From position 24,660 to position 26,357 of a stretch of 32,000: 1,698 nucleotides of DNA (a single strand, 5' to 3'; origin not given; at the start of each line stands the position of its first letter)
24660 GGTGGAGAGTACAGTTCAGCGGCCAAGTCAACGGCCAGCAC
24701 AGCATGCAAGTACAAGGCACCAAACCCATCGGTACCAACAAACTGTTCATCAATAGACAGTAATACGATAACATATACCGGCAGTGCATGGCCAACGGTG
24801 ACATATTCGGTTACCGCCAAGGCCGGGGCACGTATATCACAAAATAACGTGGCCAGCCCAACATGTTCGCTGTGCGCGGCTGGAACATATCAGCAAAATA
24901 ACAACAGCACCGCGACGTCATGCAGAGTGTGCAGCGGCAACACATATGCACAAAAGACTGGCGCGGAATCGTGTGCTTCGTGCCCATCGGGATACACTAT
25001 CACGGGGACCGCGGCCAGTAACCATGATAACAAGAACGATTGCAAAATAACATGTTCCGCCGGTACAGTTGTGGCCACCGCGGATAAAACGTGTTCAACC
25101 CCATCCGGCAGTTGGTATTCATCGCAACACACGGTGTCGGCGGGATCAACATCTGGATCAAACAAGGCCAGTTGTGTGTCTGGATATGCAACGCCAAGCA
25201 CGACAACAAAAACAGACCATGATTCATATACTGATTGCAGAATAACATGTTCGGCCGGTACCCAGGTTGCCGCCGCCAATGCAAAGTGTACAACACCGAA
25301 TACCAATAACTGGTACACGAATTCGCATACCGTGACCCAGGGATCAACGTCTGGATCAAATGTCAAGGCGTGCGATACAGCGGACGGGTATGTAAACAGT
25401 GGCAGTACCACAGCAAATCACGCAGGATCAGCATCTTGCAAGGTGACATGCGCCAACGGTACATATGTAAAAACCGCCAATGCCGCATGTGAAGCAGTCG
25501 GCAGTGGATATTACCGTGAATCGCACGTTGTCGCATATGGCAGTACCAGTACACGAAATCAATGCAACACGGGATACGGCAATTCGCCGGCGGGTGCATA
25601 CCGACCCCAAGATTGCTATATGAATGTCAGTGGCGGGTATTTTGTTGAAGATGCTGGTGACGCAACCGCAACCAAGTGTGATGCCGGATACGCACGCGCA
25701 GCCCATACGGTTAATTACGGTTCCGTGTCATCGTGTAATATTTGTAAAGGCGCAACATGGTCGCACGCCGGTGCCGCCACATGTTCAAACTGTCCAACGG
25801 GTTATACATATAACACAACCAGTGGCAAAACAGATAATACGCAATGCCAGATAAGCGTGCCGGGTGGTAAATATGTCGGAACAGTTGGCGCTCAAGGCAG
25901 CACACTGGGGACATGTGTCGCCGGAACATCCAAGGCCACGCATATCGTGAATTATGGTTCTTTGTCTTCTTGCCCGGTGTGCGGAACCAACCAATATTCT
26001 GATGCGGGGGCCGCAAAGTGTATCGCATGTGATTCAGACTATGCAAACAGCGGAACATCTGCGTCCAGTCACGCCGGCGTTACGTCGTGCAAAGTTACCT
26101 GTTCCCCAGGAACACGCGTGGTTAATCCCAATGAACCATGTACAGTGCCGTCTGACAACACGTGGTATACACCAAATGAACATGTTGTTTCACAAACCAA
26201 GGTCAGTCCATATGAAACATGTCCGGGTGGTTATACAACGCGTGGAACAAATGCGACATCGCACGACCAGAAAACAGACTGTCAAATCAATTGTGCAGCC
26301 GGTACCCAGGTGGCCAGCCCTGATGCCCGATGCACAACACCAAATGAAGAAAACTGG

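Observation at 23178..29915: Giant secreted cysteine-rich protein built from eukaryote-like CxxC / G-T-Y repeats plus a bacterial Flg_new domain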

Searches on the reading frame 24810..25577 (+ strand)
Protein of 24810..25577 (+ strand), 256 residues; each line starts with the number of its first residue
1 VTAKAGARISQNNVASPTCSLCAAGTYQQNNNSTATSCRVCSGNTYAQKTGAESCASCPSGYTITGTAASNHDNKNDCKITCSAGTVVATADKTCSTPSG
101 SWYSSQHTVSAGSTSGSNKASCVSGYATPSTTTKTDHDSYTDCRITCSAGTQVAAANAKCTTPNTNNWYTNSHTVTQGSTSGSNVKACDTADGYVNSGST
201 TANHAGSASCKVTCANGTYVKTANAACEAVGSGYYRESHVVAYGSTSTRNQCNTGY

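Call 16: search_protein_families(library=pfam, proteins=[window:24810-25577:+], max_evalue=1)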
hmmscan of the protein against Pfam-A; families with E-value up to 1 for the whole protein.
window:24810-25577:+ (256 aa): 3 families
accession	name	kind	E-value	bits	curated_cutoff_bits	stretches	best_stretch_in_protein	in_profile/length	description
PF07699.19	Ephrin_rec_like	-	0.00018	21.6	23.1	2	33-72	6-45/48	Tyrosine-protein kinase ephrin type A/B receptor-like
PF20626.4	EGF_Sp38_C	-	0.00022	21.6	24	1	198-231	6-39/50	Zona-pellucida-binding protein (Sp38) C-terminal EGF-like domain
PF00020.24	TNFR_c6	-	0.0012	19.7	29.4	1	22-48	1-28/39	TNFR/NGFR cysteine-rich region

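Call 38: find_homologous_proteins(query=window:24810-25577:+, max_evalue=0.001)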
Query window:24810-25577:+ (256 aa): 8 proteins with E <= 0.001 among 604 candidates.
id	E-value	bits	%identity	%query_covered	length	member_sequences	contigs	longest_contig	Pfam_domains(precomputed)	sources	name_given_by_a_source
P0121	5.8e-81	290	52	100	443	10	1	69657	-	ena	-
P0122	2.1e-73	265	53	100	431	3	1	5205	-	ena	-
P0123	2.7e-65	239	55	78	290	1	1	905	-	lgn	-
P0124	1.3e-55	207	51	75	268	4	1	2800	-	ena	-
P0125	8.5e-55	204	53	90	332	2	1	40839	-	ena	-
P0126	3.5e-26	111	46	69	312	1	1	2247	-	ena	-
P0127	1.4e-20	92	45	69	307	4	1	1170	-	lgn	-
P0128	1.4e-18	86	37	70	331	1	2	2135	-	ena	-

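Call 47: search_solved_structures(query=A2, max_evalue=1)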
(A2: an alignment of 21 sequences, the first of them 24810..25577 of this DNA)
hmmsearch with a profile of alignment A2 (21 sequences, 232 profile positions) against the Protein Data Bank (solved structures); distinct sequences matched with E-value up to 1: 0.

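Call 49: search_protein_families(library=pfam, alignment_id=A2, max_evalue=0.01)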
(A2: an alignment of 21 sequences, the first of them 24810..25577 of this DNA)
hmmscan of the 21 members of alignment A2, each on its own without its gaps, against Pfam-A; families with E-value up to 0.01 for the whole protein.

A. member 1, window:24810-25577:+ (256 aa): 3 families
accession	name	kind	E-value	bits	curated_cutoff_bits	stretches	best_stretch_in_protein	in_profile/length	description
PF07699.19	Ephrin_rec_like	-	0.00018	21.6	23.1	1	33-72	6-45/48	Tyrosine-protein kinase ephrin type A/B receptor-like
PF20626.4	EGF_Sp38_C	-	0.00022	21.6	24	0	198-231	6-39/50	Zona-pellucida-binding protein (Sp38) C-terminal EGF-like domain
PF00020.24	TNFR_c6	-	0.0012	19.7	29.4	1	22-48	1-28/39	TNFR/NGFR cysteine-rich region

B. families by the number of members that match (of 21 scanned): 9 families
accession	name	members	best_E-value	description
PF07699.19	Ephrin_rec_like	6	6.8e-06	Tyrosine-protein kinase ephrin type A/B receptor-like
PF20626.4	EGF_Sp38_C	2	0.00022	Zona-pellucida-binding protein (Sp38) C-terminal EGF-like domain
PF06676.16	DUF1178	2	0.0016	Protein of unknown function (DUF1178)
PF07562.20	NCD3G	2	0.002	Nine Cysteines Domain of family 3 GPCR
PF03217.20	SlpA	1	0.00084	Surface layer protein A domain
PF00020.24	TNFR_c6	1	0.0012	TNFR/NGFR cysteine-rich region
PF04016.18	DUF364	1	0.0012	Putative heavy-metal chelation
PF19650.4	DUF6153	1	0.0018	Family of unknown function (DUF6153)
PF09365.15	DUF2461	1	0.0034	Conserved hypothetical protein (DUF2461)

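Call 53: predict_structure(alignment_id=A2)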
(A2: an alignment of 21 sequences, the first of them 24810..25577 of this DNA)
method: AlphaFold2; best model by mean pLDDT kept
length: 256 residues; sequences in the alignment: 21
mean_pLDDT: 89.0   pTM: 0.72
mean pLDDT of the five models: 89.0, 88.9, 86.9, 83.8, 75.5
residues with pLDDT >= 90: 188; 70-90: 38; 50-70: 21; < 50: 9
segments of 3 or more residues with pLDDT < 50: 1-3, 5-7
pLDDT, mean of each block of 10 residues (from residue 1): 49 54 84 67 93 92 95 97 96 94 96 94 92 91 96 95 84 97 93 88 93 97 96 96 96 85
secondary structure, 60 per line:
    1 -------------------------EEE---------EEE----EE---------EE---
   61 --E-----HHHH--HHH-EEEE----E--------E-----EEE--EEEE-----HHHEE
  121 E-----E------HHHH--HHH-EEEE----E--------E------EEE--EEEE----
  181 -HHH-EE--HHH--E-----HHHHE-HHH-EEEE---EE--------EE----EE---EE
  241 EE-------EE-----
elements in order: E26-28 E38-40 H69-72 E79-82 E102-104 E107-110 E119-121 H134-137 E144-147 E168-170 E173-176 H201-204 E211-214 E239-242

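Call 55: fold_search(model_id=the predicted structure, library=pdb)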
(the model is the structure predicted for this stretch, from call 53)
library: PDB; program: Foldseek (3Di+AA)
matches with E <= 10: 218; with E <= 0.001: 3
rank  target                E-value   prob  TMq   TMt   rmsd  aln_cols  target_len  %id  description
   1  8wa2_E                2.9e-04  0.92  0.23  0.07  14.5       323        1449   19  cryo-EM structure of native mastigonemes isolated from Chlamydomonas reinhardtii at 3.0 angstrom resolution (released 2024-04-10)
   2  8wa2_F                4.5e-04  0.99  0.21  0.07  13.8       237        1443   18  cryo-EM structure of native mastigonemes isolated from Chlamydomonas reinhardtii at 3.0 angstrom resolution (released 2024-04-10)
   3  9b4h_A                8.2e-04  0.98  0.24  0.06  11.1       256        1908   18  Chlamydomonas reinhardtii mastigoneme filament (released 2024-04-10)
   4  8tx1                  4.2e-03  0.89  0.20  0.05  13.7       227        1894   17  Characterization of the Chlamydomonas Flagellar Mastigoneme Filament Structure at 3.6A (released 2023-10-25)
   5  8wa2_A                6.5e-03  0.89  0.22  0.05  13.7       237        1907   17  cryo-EM structure of native mastigonemes isolated from Chlamydomonas reinhardtii at 3.0 angstrom resolution (released 2024-04-10)
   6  9vqm_C                1.2e-02  0.38  0.19  0.07  28.3       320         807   12  Cryo-EM structure of Elapor1WT in tetrameric form (released 2025-07-23)
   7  9vqm_A                2.1e-02  0.16  0.15  0.05  26.6       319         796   12  Cryo-EM structure of Elapor1WT in tetrameric form (released 2025-07-23)
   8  9vqm_B                2.3e-02  0.16  0.15  0.06  26.8       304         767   11  Cryo-EM structure of Elapor1WT in tetrameric form (released 2025-07-23)
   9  9vql_A                3.1e-02  0.11  0.12  0.05  28.9       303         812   12  Cryo-EM structure of the dimeric Elapor1 mutant (released 2025-07-23)
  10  9asb_Q                3.9e-02  1.00  0.17  0.06   3.4        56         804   25  Structure of human calcium-sensing receptor in complex with chimeric Gq (miniGisq) protein in nanodiscs (released 2024-04-17)
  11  9avg_Q                6.7e-02  1.00  0.17  0.06   3.4        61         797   24  Structure of human calcium-sensing receptor in complex with chimeric Gs (miniGis) protein in nanodiscs (released 2024-04-17)
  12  7s7k_A                7.9e-02  0.15  0.20  0.11  20.2       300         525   11  Crystal structure of the EphB2 extracellular domain (released 2021-10-27)
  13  9vql_B                7.9e-02  0.09  0.14  0.05  30.0       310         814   14  Cryo-EM structure of the dimeric Elapor1 mutant (released 2025-07-23)
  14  8gye_D                9.2e-02  0.28  0.16  0.27  13.0       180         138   14  Crystal Structure of the 4-1BB in complex with ZG033 Fab (released 2023-09-27)
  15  6a3w_C                9.8e-02  0.60  0.13  0.23   9.7       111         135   19  Complex structure of 4-1BB and utomilumab (released 2018-10-10)
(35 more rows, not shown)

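Call 65: search_protein_representatives(alignment_id=A2)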
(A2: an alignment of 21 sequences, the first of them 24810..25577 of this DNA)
Query: 21 sequences, 232 profile positions. Proteins with E-value up to 0.001 (for the whole library): 488; up to 1e-10: 263; up to 1e-30: 114. The best 150 are listed.
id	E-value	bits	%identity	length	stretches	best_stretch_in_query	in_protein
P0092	1.4e-207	702.3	-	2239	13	37-211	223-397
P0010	5.5e-178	605.4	-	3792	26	22-223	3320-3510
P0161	3.5e-175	596.2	-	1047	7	36-232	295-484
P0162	1.8e-170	580.8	-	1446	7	36-231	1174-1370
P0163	4.3e-159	543.6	-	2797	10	19-230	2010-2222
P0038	2.2e-148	508.5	-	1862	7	1-231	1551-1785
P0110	2.7e-148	508.3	-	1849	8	36-231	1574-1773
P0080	1.0e-142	490.0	-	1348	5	1-231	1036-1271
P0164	4.2e-133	458.5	-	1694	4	1-231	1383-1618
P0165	6.0e-129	444.9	-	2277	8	54-229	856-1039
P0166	4.9e-125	432.1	-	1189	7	35-167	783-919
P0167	1.9e-120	417.1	-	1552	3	3-205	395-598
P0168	3.2e-111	386.9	-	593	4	37-231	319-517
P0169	9.7e-108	375.5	-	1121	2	37-231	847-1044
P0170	2.9e-107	374.0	-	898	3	1-231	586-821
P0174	4.7e-99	347.1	-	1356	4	37-231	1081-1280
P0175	5.3e-99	346.9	-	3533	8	5-224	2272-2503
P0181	2.8e-87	308.6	-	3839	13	167-230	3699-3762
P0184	1.5e-85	303.0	-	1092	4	1-231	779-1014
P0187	2.8e-78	279.1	-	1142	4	39-232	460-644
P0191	2.8e-69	249.7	-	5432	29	21-150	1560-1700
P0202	4.7e-57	209.7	-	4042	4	24-229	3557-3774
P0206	3.2e-53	197.1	-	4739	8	14-137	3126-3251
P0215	3.0e-48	180.9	-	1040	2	9-232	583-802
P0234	2.8e-40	154.8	-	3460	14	100-232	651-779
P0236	5.5e-39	150.6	-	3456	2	34-197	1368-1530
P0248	1.6e-33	132.6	-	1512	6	35-231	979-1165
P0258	5.5e-32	127.6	-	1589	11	2-63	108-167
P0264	2.7e-30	122.1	-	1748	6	3-163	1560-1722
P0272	6.5e-29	117.6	-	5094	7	163-232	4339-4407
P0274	1.6e-28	116.3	-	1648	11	19-71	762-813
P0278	8.9e-27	110.6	-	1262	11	2-88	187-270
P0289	5.4e-23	98.2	-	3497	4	88-193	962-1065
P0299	2.3e-20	89.6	-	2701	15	31-215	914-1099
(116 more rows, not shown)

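Call 66: list_cluster_members(proteins=[P0191, P0206, P0272, P0181, P0202, P0299, P0289, P0163, P0175, P0161])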
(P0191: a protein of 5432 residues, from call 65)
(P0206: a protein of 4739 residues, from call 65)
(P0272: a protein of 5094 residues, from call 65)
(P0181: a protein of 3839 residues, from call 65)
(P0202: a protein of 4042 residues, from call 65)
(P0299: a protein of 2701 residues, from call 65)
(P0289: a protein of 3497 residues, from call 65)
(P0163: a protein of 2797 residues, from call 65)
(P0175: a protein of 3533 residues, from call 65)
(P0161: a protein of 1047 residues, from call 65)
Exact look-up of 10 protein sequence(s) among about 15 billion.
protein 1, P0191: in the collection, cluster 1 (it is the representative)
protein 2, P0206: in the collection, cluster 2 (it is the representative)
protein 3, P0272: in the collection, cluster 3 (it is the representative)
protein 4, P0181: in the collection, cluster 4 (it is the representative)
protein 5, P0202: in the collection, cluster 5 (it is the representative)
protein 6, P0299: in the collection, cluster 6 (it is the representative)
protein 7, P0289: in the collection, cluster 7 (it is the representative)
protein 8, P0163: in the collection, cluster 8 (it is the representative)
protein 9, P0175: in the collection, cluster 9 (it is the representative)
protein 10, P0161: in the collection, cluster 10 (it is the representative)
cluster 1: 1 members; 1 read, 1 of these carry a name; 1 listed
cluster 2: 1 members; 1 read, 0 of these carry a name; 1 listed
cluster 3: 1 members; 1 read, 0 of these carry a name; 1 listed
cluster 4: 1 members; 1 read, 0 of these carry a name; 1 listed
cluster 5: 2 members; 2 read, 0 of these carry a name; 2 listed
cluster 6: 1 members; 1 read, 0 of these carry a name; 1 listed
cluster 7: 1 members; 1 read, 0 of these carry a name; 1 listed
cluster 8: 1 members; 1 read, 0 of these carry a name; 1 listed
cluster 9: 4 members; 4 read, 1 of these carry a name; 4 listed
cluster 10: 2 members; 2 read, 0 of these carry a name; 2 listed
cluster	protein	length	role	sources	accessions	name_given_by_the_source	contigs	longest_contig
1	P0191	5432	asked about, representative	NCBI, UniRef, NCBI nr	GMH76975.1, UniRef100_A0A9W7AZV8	hypothetical protein TrST_g2739 [Triparma strigata] | Uncharacterized protein n=1 Tax=Triparma strigata TaxID=1606541 RepID=A0A9W7AZV8_9STRA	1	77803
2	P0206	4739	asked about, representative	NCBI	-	-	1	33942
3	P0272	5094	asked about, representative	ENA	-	-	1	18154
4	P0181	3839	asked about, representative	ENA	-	-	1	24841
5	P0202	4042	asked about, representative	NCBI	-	-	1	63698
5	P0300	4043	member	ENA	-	-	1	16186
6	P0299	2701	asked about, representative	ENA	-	-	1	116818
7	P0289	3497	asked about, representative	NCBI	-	-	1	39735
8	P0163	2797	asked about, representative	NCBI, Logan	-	-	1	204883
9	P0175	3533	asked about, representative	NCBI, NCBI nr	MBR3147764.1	MAG: InlB B-repeat-containing protein [Alphaproteobacteria bacterium] | InlB B-repeat-containing protein [Alphaproteobacteria bacterium]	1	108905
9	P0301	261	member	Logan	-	-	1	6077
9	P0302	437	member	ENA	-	-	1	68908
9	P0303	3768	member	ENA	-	-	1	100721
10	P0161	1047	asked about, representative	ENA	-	-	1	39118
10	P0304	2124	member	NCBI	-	-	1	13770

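Call 70: list_cluster_members(proteins=[P0258, P0274, P0278, P0234, P0215, P0187, P0248, P0264, P0236, P0162])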
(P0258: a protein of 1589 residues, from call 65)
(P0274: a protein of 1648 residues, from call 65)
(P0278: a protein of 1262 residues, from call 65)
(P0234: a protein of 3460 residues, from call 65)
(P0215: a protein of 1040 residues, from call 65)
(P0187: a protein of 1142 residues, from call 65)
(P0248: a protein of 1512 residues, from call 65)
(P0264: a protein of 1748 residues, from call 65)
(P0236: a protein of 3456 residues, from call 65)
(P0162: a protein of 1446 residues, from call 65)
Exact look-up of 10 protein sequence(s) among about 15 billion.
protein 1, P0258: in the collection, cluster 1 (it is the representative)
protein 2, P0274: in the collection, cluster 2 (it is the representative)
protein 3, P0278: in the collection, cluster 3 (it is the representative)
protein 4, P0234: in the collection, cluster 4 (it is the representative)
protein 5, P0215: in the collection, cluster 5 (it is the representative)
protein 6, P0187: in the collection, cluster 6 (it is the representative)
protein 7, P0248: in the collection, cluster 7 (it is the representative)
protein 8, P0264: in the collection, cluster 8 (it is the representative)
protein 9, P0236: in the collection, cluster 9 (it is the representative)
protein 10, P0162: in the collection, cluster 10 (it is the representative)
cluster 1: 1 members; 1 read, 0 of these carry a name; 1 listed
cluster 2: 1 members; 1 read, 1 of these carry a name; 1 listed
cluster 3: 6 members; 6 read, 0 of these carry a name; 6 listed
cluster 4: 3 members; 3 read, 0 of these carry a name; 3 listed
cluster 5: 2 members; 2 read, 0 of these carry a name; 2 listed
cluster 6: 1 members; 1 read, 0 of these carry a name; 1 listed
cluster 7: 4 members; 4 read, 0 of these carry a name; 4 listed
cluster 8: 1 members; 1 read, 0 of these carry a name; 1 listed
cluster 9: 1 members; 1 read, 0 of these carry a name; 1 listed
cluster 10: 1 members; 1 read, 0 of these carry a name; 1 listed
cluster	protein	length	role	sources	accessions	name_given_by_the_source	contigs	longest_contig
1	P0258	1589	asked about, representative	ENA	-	-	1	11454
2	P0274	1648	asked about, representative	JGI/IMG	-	hypothetical protein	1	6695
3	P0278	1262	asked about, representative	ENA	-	-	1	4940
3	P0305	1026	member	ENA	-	-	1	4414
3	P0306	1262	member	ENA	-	-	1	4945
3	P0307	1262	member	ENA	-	-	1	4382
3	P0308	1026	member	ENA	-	-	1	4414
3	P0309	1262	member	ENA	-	-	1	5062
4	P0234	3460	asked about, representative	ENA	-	-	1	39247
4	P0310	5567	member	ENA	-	-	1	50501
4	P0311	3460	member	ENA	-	-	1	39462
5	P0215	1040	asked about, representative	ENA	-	-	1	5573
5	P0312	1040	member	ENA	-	-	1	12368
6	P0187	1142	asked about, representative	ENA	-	-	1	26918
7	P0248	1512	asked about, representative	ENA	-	-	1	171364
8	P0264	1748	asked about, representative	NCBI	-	-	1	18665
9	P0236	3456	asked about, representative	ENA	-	-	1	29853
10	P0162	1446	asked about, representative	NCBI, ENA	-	-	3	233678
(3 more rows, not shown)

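Call 72: search_protein_families(library=pfam, proteins=[P0162], max_evalue=0.001)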
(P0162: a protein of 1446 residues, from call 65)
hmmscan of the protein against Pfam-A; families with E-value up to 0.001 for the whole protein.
P0162 (1446 aa): 0 families

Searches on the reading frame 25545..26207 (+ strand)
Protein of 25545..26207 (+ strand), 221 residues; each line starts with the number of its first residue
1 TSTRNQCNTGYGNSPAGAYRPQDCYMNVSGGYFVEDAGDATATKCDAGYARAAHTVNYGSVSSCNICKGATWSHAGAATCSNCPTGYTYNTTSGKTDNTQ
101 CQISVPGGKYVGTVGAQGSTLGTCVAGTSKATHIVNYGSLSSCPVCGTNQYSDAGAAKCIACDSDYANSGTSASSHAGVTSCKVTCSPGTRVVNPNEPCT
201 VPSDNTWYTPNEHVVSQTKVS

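Call 16: search_protein_families(library=pfam, proteins=[window:25545-26207:+], max_evalue=1)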
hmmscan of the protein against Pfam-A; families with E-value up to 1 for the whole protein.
window:25545-26207:+ (221 aa): 3 families
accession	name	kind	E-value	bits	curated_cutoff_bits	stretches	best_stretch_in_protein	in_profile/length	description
PF23091.2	TNFR_ELAPOR1_6th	-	0.02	15.2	33.2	2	140-163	11-33/41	ELAPOR1-like, TNF receptor-like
PF07562.20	NCD3G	-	0.029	14.7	38.9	2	44-87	9-52/54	Nine Cysteines Domain of family 3 GPCR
PF20626.4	EGF_Sp38_C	-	0.33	11.5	24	0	60-93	15-48/50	Zona-pellucida-binding protein (Sp38) C-terminal EGF-like domain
